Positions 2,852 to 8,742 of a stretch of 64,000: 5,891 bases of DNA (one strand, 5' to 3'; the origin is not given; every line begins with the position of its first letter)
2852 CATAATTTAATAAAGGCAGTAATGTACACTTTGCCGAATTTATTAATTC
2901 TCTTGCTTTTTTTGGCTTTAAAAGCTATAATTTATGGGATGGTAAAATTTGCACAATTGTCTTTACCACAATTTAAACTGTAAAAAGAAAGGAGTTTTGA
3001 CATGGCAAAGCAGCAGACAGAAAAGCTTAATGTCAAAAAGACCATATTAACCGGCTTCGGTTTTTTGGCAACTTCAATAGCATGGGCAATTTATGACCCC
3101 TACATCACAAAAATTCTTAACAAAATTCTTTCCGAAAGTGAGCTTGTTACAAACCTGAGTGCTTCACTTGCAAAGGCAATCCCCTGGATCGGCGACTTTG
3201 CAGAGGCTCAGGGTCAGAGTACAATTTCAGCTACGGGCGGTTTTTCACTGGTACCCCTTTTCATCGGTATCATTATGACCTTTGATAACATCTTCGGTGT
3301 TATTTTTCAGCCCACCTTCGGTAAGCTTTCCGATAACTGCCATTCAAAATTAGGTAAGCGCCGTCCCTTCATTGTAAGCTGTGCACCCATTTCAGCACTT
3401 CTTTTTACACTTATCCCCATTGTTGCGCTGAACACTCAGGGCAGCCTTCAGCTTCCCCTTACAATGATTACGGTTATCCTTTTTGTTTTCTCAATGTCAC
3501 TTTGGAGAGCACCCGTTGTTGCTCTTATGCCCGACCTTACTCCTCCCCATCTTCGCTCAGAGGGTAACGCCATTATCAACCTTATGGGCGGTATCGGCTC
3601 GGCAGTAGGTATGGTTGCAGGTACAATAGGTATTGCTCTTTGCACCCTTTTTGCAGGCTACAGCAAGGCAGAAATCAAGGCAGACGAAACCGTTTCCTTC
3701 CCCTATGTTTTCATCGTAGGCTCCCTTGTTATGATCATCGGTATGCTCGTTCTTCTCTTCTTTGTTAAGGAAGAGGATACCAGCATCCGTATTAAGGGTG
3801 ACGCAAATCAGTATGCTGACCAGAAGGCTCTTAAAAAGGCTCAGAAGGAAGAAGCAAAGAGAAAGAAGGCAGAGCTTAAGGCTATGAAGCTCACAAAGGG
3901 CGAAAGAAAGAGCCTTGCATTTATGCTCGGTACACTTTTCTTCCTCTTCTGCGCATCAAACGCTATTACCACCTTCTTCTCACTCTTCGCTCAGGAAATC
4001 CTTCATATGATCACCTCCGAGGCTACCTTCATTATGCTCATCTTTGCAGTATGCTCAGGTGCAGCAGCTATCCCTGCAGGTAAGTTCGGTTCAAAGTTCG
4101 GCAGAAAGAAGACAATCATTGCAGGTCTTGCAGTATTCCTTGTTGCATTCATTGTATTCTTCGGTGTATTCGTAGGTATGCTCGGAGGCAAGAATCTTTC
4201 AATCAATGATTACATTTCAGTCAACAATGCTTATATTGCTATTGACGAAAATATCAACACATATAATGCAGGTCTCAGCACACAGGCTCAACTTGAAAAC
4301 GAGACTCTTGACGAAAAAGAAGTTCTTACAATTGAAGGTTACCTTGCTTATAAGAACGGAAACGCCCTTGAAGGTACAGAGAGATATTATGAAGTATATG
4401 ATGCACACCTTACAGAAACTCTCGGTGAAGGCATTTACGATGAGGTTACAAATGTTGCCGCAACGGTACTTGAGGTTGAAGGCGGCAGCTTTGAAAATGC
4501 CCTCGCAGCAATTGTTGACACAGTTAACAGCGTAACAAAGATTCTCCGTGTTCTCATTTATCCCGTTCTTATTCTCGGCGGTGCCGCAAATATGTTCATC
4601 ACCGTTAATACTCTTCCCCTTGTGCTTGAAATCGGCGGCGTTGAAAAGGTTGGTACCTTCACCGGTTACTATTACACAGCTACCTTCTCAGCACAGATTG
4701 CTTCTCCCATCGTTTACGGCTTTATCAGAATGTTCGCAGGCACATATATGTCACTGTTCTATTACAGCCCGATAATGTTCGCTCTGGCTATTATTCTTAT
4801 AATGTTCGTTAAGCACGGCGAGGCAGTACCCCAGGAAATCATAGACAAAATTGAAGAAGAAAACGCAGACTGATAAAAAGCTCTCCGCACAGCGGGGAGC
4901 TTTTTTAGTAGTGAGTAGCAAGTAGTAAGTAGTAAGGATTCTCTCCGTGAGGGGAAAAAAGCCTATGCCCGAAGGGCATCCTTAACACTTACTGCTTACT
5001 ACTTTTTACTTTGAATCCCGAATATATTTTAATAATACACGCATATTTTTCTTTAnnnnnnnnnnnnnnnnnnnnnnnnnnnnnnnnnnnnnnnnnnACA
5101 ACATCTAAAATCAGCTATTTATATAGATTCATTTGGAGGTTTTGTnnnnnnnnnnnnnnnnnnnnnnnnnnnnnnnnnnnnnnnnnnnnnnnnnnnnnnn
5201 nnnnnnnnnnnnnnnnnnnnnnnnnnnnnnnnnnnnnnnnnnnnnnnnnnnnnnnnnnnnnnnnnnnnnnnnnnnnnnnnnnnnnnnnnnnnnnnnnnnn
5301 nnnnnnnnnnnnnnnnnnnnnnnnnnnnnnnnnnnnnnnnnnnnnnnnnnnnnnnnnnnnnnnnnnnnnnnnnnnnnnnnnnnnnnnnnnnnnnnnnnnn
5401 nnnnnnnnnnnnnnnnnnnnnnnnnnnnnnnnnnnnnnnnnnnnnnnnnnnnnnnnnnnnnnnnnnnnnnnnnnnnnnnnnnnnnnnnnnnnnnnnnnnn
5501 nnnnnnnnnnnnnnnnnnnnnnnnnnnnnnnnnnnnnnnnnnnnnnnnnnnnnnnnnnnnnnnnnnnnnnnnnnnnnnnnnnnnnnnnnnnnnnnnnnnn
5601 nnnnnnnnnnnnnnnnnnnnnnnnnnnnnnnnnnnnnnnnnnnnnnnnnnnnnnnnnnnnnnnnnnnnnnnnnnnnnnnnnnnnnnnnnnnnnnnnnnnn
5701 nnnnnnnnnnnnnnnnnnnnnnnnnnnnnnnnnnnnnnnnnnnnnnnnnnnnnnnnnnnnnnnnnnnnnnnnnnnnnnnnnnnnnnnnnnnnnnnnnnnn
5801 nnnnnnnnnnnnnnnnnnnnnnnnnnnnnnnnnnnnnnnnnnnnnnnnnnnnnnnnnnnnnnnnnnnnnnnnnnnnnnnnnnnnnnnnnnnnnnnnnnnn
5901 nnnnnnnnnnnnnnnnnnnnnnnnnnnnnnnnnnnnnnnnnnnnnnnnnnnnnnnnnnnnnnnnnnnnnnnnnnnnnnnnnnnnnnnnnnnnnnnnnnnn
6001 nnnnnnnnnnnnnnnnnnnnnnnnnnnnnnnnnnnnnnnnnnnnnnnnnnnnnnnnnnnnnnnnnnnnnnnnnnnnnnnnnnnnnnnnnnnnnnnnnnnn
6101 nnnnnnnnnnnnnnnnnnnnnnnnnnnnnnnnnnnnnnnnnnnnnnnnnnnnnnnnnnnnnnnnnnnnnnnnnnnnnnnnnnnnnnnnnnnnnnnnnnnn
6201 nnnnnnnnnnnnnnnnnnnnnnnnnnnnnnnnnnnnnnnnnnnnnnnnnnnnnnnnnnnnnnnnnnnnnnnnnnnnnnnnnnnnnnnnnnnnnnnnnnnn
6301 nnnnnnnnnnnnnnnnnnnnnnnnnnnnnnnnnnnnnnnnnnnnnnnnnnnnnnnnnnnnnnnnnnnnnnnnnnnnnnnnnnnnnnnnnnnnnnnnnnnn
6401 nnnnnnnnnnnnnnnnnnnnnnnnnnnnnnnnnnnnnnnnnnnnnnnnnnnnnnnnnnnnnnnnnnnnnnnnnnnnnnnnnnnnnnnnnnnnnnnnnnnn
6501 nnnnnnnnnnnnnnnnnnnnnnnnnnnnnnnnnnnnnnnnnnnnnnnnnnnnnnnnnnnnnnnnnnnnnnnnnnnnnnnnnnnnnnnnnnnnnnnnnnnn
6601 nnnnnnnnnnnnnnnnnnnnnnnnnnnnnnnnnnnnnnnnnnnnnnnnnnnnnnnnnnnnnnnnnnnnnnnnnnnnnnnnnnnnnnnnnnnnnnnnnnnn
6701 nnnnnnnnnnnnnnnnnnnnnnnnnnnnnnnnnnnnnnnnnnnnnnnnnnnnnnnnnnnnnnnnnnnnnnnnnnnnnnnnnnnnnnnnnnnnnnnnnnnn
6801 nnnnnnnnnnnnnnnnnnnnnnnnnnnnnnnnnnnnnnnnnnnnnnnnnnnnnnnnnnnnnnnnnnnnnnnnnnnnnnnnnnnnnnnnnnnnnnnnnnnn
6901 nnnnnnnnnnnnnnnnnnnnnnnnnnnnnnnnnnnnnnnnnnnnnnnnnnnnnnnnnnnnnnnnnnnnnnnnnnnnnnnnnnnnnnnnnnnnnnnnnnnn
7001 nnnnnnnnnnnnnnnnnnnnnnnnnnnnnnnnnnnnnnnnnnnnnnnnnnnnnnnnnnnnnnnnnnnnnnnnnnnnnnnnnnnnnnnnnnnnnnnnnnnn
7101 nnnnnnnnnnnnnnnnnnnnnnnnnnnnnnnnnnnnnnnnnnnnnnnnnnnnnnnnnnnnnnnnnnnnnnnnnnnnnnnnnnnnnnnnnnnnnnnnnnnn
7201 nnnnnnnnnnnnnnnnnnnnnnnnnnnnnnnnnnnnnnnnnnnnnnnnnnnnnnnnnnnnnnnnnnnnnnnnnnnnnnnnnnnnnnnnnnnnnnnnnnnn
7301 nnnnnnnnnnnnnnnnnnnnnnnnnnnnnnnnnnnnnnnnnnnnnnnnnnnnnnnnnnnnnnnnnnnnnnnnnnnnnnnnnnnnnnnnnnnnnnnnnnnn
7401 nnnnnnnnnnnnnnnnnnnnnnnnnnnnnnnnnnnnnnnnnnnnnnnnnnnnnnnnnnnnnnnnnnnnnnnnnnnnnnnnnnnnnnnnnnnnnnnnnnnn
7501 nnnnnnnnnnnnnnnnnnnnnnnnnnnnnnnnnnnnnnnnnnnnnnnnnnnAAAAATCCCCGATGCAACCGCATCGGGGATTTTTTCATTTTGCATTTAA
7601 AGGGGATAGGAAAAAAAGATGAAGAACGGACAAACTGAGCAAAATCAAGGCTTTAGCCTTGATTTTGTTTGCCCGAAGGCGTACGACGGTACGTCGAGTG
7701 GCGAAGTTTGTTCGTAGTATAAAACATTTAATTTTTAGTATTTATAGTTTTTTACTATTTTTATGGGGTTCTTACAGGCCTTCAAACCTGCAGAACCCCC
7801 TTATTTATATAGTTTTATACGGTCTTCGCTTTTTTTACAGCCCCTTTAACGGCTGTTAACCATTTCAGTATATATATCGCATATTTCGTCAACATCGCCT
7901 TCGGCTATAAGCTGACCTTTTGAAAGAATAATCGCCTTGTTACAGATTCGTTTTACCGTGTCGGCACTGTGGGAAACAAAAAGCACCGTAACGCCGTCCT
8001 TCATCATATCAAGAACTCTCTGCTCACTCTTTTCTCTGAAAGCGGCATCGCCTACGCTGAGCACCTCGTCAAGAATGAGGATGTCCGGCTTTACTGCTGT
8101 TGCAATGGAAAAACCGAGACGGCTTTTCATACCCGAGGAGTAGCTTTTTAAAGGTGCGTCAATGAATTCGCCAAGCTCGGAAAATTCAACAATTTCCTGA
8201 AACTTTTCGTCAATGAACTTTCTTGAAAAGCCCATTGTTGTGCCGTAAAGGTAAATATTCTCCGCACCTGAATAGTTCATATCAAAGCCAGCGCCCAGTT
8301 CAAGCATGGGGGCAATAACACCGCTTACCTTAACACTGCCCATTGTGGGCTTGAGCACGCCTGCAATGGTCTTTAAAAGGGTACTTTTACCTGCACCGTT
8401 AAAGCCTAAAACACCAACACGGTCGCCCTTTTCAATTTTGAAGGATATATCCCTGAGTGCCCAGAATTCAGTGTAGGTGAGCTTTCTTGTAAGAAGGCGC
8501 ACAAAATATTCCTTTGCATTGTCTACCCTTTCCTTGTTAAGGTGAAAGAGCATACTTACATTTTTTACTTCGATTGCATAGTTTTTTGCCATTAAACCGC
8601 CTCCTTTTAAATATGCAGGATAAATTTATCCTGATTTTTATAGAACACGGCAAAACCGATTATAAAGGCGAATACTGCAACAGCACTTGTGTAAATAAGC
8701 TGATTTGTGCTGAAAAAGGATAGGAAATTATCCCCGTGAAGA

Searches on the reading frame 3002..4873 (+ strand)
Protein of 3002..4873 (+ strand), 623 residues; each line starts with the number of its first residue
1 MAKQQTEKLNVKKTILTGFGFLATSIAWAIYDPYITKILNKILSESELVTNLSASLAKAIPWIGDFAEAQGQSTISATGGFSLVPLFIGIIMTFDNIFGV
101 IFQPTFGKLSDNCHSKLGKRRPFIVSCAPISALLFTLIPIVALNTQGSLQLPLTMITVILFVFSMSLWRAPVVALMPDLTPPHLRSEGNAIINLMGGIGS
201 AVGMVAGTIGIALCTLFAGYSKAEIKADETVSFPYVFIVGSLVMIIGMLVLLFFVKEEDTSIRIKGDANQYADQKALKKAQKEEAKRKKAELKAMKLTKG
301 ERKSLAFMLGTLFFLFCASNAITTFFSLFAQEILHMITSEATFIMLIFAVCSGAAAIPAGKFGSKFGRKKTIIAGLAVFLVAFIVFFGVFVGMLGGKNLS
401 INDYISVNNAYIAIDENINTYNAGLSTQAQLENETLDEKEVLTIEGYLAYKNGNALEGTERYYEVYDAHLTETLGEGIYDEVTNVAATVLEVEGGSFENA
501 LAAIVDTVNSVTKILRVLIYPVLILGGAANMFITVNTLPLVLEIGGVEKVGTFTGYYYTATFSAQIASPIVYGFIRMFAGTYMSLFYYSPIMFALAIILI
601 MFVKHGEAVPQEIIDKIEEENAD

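Call 13: search_protein_families(library=pfam, proteins=[window:3002-4873:+], max_evalue=0.0001)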
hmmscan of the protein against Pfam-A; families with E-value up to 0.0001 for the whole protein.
window:3002-4873:+ (623 aa): 2 families
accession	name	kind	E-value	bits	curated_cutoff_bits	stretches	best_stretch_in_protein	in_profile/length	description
PF07690.21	MFS_1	-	2.1e-29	103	33.4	1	16-389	4-288/347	Major Facilitator Superfamily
PF13347.12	MFS_2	-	6.6e-19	68.2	27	1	87-400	34-310/427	MFS/sugar transport protein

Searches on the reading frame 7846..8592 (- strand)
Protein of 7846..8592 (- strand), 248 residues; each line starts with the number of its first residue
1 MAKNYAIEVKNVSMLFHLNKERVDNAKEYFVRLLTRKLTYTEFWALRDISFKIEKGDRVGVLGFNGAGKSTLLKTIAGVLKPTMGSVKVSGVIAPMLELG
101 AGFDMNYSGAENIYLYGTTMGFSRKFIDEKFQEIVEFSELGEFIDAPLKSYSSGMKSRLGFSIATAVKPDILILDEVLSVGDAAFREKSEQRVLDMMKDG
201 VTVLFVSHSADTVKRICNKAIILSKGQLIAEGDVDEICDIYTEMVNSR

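Call 13: search_protein_families(library=pfam, proteins=[window:7846-8592:-], max_evalue=0.0001)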
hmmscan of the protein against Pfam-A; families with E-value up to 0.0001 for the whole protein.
window:7846-8592:- (248 aa): 1 family
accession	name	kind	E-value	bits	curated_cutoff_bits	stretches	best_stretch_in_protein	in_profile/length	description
PF00005.33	ABC_tran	-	7.5e-21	75.6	25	1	46-177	1-135/137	ABC transporter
